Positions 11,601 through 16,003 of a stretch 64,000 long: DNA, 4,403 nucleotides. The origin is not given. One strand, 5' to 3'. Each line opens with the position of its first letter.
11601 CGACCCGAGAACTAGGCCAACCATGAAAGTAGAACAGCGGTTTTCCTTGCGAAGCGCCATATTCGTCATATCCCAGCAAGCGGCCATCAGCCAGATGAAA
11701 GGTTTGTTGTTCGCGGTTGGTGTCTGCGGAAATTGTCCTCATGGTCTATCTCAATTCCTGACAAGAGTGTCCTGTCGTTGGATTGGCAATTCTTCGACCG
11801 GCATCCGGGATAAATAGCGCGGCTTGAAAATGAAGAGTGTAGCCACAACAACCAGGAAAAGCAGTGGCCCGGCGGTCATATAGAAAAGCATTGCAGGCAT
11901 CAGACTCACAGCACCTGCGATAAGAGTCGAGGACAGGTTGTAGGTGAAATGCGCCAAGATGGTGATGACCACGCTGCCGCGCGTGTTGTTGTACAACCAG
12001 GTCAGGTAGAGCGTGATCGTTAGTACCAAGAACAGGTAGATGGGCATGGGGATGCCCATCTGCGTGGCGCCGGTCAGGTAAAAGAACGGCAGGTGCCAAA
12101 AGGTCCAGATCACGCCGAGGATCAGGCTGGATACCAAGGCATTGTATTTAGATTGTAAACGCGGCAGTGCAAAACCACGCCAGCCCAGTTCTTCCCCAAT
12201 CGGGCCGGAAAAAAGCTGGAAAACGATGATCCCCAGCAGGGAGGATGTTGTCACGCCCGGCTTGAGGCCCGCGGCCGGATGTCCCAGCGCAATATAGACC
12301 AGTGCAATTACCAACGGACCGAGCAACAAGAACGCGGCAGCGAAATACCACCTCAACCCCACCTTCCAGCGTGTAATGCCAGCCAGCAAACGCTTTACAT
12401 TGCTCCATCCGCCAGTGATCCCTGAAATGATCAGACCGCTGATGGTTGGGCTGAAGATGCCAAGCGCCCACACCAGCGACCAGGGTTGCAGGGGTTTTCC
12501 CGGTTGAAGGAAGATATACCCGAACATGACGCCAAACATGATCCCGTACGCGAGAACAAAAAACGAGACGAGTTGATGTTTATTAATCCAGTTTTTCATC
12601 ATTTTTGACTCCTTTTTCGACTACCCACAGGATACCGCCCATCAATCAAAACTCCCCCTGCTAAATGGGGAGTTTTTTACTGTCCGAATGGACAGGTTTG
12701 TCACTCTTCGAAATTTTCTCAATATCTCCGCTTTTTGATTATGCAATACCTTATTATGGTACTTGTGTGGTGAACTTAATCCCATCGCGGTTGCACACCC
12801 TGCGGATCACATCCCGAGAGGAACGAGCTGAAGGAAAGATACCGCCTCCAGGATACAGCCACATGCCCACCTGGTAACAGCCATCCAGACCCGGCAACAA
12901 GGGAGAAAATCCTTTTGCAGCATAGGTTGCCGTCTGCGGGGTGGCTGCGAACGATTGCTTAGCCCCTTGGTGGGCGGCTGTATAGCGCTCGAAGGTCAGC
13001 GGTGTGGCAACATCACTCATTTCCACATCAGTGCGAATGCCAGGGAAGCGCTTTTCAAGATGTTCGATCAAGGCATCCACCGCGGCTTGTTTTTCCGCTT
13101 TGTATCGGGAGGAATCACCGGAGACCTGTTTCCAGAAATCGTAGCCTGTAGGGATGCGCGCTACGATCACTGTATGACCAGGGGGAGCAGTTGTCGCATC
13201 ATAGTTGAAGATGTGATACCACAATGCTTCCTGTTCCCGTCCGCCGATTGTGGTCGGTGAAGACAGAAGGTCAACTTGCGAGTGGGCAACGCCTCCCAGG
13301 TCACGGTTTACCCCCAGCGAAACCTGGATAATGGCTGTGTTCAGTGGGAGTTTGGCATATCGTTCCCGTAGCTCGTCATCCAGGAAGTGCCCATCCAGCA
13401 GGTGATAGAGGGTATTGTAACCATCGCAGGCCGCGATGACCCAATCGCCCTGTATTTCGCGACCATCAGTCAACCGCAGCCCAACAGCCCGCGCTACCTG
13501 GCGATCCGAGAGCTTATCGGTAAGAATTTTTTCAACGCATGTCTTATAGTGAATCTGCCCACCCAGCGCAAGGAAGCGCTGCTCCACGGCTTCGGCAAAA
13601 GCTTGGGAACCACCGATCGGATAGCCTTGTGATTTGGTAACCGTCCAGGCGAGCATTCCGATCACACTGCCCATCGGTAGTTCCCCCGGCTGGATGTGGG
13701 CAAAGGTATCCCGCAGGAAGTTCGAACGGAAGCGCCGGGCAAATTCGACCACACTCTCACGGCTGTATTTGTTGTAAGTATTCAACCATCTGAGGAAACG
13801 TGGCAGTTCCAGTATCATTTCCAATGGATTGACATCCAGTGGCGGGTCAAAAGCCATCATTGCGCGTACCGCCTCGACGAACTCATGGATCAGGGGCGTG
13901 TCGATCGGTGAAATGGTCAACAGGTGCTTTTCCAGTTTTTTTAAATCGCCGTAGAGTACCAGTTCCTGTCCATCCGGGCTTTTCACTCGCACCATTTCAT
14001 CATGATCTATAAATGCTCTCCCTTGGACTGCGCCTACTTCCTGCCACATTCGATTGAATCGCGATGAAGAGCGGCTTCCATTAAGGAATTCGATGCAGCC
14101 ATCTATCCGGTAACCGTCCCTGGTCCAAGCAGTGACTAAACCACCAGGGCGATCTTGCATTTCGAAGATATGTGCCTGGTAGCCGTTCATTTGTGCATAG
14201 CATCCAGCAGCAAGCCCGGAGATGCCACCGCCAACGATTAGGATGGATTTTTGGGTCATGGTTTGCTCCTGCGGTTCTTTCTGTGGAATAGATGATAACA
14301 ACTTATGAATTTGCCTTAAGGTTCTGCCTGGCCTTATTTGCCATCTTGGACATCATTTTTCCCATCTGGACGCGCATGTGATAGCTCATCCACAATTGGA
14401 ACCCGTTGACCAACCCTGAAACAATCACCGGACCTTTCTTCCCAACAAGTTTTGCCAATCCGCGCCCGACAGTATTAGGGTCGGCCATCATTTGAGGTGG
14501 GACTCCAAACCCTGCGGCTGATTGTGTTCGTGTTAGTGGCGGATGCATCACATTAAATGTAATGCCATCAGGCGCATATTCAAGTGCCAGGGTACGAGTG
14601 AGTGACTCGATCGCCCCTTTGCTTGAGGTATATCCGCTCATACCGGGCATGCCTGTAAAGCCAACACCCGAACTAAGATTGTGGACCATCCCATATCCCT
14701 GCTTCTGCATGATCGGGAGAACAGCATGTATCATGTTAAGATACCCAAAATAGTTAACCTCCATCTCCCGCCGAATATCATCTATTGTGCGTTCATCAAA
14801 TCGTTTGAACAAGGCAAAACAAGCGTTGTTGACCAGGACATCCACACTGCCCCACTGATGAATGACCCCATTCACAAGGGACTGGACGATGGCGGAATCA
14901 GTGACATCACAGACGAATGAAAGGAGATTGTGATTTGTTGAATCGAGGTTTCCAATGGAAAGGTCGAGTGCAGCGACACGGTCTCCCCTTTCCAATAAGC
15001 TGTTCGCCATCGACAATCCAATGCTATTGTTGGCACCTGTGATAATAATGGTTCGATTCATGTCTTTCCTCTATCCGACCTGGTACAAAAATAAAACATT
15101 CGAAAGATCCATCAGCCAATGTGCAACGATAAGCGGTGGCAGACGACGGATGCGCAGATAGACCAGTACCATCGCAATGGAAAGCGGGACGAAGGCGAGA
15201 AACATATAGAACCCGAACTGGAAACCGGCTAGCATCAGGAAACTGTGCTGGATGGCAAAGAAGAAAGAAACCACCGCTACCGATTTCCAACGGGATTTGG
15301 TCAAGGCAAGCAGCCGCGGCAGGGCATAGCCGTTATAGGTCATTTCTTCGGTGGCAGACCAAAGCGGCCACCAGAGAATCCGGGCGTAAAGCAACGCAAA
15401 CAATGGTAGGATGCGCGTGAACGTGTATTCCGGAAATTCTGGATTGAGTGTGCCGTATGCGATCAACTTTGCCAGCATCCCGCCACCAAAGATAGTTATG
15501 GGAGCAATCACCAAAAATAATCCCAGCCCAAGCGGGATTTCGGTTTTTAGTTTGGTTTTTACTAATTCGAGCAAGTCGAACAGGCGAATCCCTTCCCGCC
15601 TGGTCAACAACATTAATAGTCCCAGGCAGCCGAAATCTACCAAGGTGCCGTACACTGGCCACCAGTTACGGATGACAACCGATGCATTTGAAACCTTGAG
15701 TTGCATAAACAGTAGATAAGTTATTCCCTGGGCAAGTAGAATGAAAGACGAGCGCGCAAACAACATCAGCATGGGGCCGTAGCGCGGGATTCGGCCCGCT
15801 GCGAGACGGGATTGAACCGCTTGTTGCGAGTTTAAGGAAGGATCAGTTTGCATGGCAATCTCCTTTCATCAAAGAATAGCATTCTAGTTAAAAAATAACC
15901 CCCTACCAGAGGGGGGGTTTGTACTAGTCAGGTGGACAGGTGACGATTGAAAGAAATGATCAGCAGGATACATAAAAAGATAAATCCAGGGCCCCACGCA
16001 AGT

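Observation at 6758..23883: Seven oriented copies of a conserved box + GC-hairpin element upstream of envelope and signalling genes (candidate regulon signal)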

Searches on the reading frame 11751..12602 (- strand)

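Call 8: search_protein_families(library=pfam, proteins=[window:11751-12602:-], max_evalue=0.01)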
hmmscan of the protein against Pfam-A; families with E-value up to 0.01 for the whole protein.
window:11751-12602:- (283 aa): 1 family
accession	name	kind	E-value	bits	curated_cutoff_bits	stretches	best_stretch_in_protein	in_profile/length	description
PF02517.21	Rce1-like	-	1e-16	61.4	22.4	1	121-223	3-92/93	Type II CAAX prenyl endopeptidase Rce1-like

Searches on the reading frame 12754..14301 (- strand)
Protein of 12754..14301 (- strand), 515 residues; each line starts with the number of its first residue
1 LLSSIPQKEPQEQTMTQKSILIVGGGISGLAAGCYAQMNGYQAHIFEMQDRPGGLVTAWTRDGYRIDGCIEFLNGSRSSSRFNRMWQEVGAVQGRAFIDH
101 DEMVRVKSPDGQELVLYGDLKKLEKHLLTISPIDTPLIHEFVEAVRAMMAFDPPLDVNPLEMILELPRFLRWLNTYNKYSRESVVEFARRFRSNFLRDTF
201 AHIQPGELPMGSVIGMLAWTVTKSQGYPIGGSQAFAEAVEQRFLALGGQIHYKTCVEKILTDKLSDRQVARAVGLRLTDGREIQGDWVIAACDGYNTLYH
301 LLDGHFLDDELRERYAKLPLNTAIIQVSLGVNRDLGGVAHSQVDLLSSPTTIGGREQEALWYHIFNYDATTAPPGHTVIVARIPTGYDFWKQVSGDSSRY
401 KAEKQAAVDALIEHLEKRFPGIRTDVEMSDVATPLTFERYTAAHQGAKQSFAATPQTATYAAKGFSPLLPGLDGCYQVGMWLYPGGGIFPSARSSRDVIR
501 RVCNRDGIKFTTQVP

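Call 8: search_protein_families(library=pfam, proteins=[window:12754-14301:-], max_evalue=0.01)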
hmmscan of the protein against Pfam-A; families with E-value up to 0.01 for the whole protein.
window:12754-14301:- (515 aa): 7 families
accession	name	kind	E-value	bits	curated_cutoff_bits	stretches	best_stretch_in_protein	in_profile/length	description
PF01593.30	Amino_oxidase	-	7e-19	68.9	19.8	1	27-461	1-403/443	Flavin containing amine oxidoreductase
PF13450.12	NAD_binding_8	-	3.7e-14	53.2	21.9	1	22-88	1-67/68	NAD(P)-binding Rossmann-like domain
PF01266.30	DAO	-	9.2e-08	32.4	27.9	1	20-54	2-37/353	FAD dependent oxidoreductase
PF07992.20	Pyr_redox_2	-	7.7e-05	22.7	26.1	1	5-52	130-177/291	Pyridine nucleotide-disulphide oxidoreductase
PF06100.17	MCRA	-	0.00011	21.6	23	1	18-93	2-80/495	MCRA family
PF12831.13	FAD_oxidored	-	0.00023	21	27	1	20-58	2-40/416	FAD dependent oxidoreductase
PF00070.33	Pyr_redox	-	0.002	19.1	22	0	20-53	2-35/82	Pyridine nucleotide-disulphide oxidoreductase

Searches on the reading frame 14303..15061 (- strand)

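Call 8: search_protein_families(library=pfam, proteins=[window:14303-15061:-], max_evalue=0.01)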
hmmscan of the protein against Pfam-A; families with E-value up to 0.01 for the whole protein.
window:14303-15061:- (252 aa): 3 families
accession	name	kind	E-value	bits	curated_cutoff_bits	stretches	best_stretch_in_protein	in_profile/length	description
PF00106.31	adh_short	-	1.5e-44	152.2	26.6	1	4-182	2-187/195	short chain dehydrogenase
PF13561.12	adh_short_C2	-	1.9e-36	126.3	27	1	9-193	1-192/236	Enoyl-(Acyl carrier protein) reductase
PF08659.16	KR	-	3.1e-09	37.4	22.6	1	4-157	2-162/180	KR domain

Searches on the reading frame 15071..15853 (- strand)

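Call 9: search_protein_families(library=pfam, proteins=[window:15071-15853:-], max_evalue=0.01)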
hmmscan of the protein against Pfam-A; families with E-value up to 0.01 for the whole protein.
window:15071-15853:- (260 aa): 1 family
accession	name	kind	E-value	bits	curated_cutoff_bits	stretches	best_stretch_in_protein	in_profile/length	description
PF02517.21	Rce1-like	-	1.8e-09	38.2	22.4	1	159-250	9-92/93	Type II CAAX prenyl endopeptidase Rce1-like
